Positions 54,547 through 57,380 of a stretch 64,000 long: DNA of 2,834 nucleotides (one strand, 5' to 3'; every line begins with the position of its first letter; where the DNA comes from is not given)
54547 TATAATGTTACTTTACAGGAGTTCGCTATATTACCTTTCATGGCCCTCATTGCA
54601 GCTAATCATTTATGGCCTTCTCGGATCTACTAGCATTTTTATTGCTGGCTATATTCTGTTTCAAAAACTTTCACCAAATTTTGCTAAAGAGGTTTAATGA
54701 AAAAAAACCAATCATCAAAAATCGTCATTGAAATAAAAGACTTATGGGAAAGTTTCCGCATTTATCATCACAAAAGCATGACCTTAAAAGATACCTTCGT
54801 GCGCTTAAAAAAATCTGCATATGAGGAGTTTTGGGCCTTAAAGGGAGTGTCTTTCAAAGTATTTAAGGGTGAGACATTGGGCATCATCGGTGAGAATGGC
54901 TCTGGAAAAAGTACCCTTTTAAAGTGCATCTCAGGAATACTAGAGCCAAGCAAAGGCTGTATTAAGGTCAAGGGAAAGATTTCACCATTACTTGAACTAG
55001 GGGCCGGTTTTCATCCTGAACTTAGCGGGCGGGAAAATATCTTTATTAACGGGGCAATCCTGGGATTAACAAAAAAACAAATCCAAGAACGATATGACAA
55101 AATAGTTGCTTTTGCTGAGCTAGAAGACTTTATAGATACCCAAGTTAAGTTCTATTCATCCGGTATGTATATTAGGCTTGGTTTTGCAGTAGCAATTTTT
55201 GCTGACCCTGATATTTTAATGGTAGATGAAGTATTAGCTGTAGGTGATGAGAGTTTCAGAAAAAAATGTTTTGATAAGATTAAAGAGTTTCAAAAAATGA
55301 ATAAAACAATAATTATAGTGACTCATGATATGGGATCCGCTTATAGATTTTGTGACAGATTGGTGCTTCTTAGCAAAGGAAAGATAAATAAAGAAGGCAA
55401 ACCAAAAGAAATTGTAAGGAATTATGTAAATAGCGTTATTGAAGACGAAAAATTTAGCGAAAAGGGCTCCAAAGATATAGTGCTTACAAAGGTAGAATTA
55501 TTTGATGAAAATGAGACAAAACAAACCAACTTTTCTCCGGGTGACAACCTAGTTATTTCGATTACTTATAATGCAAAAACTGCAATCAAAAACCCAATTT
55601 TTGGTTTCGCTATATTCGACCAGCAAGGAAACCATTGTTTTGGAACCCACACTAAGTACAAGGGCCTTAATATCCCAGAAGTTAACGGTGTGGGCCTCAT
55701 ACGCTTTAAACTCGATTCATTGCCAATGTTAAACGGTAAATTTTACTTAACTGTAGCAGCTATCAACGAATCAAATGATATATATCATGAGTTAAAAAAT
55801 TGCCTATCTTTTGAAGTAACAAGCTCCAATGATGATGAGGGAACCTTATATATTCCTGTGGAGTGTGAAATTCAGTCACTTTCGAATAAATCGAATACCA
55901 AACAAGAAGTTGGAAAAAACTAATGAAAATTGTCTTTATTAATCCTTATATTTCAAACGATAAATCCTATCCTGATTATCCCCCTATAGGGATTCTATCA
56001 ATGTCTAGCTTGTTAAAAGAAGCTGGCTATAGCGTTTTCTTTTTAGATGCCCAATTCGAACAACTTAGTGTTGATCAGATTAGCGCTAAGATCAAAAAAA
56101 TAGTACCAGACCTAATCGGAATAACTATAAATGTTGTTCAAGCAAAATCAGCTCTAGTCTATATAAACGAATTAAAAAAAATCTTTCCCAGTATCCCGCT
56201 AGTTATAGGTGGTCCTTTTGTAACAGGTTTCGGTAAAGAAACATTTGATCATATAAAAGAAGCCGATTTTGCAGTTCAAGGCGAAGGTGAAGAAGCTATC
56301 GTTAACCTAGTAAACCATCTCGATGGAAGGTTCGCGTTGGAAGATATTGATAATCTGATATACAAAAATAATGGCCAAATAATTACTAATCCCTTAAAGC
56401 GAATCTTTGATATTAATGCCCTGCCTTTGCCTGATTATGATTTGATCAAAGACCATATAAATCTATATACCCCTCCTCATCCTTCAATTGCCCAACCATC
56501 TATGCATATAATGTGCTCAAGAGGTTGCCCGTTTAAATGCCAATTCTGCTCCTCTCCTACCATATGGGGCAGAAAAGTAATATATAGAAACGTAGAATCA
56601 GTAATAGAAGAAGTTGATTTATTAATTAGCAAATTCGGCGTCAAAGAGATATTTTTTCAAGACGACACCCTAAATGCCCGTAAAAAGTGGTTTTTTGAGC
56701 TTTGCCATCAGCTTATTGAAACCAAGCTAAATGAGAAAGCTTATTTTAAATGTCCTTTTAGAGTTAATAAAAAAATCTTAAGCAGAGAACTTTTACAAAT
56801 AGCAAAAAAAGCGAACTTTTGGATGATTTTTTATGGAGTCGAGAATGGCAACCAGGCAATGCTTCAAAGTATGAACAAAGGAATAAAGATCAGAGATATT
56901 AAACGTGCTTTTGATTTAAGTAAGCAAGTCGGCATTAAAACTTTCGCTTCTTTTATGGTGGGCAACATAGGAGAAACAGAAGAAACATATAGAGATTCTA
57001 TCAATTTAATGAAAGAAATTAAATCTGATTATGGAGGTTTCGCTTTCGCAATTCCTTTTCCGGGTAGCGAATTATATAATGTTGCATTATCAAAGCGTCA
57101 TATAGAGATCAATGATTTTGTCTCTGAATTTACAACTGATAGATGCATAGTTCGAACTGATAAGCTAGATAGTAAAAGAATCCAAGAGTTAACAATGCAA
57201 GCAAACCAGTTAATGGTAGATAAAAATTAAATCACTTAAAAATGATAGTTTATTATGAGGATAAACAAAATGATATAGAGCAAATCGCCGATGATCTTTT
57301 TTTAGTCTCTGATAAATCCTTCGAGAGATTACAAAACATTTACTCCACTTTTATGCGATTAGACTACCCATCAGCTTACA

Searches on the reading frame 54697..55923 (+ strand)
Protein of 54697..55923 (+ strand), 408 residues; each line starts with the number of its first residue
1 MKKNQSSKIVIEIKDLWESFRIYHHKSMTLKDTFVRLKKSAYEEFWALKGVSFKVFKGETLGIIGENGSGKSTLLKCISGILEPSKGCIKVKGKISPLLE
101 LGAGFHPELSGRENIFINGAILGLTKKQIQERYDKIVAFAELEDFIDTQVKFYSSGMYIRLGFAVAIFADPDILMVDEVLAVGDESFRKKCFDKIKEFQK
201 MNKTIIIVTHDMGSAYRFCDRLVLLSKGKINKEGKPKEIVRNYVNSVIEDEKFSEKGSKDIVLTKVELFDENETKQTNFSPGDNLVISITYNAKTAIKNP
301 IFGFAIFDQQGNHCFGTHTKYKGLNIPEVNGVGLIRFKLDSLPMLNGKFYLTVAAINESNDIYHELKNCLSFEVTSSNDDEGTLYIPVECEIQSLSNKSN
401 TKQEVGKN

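Call 84: search_protein_families(library=pfam, proteins=[window:54697-55923:+], max_evalue=0.000001)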
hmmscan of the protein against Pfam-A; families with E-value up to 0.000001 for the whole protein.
window:54697-55923:+ (408 aa): 2 families
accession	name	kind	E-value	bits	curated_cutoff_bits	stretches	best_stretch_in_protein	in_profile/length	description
PF14524.12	Wzt_C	-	7.4e-29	101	30.4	1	255-383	4-140/143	Wzt C-terminal domain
PF00005.33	ABC_tran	-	1e-21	78.4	25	1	48-179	1-135/137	ABC transporter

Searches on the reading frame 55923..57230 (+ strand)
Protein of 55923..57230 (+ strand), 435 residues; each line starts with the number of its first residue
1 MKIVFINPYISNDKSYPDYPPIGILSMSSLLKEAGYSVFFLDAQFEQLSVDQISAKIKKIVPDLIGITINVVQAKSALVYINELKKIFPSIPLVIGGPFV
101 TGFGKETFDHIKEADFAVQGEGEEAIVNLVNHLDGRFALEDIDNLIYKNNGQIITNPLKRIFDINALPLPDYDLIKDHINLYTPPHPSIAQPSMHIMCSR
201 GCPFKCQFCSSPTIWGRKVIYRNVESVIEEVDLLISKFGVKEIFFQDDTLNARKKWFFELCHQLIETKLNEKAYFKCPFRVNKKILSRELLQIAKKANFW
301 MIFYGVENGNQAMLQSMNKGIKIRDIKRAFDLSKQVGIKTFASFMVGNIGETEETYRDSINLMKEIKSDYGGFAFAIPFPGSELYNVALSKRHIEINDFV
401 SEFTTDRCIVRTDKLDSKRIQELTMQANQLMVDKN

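Call 84: search_protein_families(library=pfam, proteins=[window:55923-57230:+], max_evalue=0.000001)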
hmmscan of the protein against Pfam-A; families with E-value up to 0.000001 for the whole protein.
window:55923-57230:+ (435 aa): 2 families
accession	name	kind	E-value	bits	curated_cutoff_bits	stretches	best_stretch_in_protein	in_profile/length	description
PF04055.27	Radical_SAM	-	2.8e-20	73.6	29.5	1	198-362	3-165/166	Radical SAM superfamily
PF02310.24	B12-binding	-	1.2e-19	70.7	32.1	1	14-129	7-120/121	B12 binding domain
